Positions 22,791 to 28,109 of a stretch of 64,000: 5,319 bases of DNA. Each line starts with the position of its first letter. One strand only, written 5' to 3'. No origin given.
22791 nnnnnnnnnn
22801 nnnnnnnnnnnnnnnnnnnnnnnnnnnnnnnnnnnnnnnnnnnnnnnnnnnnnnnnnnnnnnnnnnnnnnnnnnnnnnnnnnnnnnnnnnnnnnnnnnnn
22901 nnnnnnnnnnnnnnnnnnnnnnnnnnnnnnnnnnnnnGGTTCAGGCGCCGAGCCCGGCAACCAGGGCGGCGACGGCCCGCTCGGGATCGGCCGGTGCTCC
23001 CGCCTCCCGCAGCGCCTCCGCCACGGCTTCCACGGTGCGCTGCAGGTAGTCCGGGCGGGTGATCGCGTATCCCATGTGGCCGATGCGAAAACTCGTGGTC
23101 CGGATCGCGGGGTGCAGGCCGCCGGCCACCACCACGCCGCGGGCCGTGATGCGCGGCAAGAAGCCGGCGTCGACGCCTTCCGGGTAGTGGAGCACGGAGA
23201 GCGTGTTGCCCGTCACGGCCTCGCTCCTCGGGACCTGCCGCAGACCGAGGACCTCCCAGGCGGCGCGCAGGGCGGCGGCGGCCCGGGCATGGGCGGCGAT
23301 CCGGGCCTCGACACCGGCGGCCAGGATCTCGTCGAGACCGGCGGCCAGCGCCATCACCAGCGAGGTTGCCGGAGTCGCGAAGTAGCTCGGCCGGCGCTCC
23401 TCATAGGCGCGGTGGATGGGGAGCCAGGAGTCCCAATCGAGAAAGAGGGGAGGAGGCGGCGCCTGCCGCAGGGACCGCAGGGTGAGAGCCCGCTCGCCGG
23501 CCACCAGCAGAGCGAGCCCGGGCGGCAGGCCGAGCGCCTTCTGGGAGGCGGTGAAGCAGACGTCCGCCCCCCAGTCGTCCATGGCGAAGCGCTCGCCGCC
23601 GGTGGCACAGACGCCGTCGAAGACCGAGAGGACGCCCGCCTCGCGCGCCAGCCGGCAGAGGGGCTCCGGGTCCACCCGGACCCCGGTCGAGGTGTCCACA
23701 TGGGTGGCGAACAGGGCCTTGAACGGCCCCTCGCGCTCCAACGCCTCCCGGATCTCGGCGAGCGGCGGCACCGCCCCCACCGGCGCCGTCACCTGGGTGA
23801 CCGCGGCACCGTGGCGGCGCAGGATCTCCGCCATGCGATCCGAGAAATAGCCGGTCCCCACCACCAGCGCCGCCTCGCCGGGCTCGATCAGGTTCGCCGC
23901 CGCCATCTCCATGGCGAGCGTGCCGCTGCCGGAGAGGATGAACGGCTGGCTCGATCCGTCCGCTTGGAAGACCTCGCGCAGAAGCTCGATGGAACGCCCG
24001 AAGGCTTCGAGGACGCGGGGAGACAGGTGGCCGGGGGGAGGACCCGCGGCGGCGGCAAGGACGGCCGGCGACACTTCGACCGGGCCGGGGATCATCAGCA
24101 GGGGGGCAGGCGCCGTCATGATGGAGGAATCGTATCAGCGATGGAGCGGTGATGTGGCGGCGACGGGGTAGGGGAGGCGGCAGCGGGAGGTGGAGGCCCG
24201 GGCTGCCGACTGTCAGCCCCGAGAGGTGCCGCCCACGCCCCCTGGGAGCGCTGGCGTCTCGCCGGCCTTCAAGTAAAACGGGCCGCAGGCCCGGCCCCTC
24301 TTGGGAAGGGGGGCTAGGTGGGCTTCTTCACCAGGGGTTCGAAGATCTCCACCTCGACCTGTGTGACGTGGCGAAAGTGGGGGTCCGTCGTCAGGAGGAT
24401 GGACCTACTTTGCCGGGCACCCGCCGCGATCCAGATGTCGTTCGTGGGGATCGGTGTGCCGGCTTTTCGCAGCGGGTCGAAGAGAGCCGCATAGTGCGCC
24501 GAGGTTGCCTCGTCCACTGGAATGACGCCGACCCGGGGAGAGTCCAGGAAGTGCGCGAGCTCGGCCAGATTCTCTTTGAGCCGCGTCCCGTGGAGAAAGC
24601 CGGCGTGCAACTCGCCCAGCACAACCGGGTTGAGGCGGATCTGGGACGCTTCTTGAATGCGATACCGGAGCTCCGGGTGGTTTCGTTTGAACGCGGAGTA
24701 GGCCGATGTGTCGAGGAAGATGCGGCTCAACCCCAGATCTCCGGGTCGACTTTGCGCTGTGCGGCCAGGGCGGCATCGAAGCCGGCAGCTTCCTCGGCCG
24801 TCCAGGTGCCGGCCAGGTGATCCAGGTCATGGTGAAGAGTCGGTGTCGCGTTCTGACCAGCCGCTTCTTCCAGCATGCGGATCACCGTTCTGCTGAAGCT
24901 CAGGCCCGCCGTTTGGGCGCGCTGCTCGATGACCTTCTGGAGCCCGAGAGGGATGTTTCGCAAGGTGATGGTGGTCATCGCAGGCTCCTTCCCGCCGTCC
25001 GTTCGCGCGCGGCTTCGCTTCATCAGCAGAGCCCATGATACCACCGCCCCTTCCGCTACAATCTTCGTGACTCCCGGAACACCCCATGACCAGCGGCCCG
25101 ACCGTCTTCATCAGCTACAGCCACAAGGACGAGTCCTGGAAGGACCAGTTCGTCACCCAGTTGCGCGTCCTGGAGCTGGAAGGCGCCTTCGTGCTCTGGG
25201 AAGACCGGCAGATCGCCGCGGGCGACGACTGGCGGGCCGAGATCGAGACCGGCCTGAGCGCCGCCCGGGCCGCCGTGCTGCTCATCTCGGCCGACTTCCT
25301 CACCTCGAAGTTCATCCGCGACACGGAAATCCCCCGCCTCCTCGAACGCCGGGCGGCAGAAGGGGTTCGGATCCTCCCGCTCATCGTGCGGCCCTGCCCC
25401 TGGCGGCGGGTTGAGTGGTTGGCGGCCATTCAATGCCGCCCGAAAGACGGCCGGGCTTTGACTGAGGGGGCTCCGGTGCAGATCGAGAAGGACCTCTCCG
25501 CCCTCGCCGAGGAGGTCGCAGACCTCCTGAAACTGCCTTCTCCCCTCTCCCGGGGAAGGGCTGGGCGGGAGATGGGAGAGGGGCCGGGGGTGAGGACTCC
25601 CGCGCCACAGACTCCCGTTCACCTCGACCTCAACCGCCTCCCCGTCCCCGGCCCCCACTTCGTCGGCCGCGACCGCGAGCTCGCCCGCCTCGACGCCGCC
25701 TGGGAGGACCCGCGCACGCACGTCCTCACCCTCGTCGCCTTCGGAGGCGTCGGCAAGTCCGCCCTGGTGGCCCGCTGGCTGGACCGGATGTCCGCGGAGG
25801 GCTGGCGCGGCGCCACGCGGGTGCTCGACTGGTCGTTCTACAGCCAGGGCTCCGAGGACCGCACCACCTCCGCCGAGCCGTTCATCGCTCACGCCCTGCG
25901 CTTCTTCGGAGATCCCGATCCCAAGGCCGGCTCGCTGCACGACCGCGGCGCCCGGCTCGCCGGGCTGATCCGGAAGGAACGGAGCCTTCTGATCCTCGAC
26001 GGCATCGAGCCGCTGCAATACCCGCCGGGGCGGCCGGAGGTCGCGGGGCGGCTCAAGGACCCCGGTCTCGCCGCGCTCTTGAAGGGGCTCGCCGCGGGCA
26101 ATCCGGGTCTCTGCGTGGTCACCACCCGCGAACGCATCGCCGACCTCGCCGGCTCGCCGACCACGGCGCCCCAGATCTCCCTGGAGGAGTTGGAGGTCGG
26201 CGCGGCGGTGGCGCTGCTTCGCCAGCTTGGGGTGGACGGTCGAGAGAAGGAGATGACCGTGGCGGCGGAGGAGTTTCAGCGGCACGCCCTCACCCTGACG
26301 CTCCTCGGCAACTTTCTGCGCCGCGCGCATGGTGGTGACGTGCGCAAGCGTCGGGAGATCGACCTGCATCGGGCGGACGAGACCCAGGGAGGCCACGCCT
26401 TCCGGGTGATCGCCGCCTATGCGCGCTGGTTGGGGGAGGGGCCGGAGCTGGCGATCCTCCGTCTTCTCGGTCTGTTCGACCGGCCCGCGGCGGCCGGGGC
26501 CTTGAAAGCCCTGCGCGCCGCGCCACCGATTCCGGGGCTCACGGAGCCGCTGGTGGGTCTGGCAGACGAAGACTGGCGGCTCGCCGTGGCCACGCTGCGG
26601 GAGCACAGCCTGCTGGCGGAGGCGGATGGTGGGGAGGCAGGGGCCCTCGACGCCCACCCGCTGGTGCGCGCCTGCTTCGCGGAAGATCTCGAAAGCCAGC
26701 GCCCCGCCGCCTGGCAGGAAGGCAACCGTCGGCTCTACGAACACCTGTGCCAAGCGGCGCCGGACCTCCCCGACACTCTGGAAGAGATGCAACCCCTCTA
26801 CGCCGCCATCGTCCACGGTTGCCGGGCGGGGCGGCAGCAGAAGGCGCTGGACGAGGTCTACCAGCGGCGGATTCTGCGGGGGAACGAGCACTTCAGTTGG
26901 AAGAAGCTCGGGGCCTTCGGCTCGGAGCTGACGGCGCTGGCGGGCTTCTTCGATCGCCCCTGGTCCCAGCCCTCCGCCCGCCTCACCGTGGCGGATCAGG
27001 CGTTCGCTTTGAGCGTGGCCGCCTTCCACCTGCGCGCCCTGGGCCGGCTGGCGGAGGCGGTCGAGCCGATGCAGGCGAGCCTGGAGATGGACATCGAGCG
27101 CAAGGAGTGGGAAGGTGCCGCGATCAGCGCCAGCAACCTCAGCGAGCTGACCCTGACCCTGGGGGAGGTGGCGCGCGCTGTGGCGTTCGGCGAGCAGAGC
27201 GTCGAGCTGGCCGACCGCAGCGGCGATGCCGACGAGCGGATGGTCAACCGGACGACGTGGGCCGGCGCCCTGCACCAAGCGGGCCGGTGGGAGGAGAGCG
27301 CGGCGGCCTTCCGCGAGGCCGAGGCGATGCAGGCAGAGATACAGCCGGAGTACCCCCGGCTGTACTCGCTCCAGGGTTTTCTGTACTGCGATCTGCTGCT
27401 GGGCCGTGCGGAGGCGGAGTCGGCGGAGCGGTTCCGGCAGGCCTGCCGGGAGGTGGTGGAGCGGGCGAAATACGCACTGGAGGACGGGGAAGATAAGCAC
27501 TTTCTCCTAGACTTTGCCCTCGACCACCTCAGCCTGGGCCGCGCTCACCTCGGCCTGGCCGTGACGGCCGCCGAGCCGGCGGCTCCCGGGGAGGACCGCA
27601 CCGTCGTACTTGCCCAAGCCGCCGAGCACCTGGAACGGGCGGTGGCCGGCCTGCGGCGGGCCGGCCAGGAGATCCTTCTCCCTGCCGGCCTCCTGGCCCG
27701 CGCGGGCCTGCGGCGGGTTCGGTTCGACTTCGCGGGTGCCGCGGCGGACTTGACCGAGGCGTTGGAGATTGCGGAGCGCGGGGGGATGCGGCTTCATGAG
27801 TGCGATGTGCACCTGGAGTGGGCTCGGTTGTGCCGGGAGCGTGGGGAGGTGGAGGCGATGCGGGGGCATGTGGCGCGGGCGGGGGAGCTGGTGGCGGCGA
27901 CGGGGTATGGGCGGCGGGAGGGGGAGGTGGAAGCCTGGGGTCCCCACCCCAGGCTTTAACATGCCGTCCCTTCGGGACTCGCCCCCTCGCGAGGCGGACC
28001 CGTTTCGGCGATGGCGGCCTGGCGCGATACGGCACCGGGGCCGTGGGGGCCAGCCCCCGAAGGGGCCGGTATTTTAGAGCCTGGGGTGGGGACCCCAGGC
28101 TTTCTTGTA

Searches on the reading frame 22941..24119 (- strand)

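Call 9: search_protein_families(library=pfam, proteins=[window:22941-24119:-], max_evalue=0.001)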
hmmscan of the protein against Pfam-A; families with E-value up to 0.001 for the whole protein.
window:22941-24119:- (392 aa): 1 family
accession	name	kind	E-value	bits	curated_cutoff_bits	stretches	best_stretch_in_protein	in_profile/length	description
PF00266.25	Aminotran_5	-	6.8e-16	58.6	21.5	1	38-296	43-299/371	Aminotransferase class-V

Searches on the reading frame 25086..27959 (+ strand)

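Call 9: search_protein_families(library=pfam, proteins=[window:25086-27959:+], max_evalue=0.001)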
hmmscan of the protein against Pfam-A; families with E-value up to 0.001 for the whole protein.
window:25086-27959:+ (957 aa): 3 families
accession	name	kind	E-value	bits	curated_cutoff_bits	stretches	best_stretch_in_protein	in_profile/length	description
PF13676.11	TIR_2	-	1.6e-14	54.9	28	1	7-114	1-102/122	TIR domain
PF13191.12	AAA_16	-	3e-06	28.3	32.6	1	192-308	2-142/167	AAA ATPase domain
PF13424.12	TPR_12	-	2.3e-05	25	30.1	1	640-709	4-75/77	Tetratricopeptide repeat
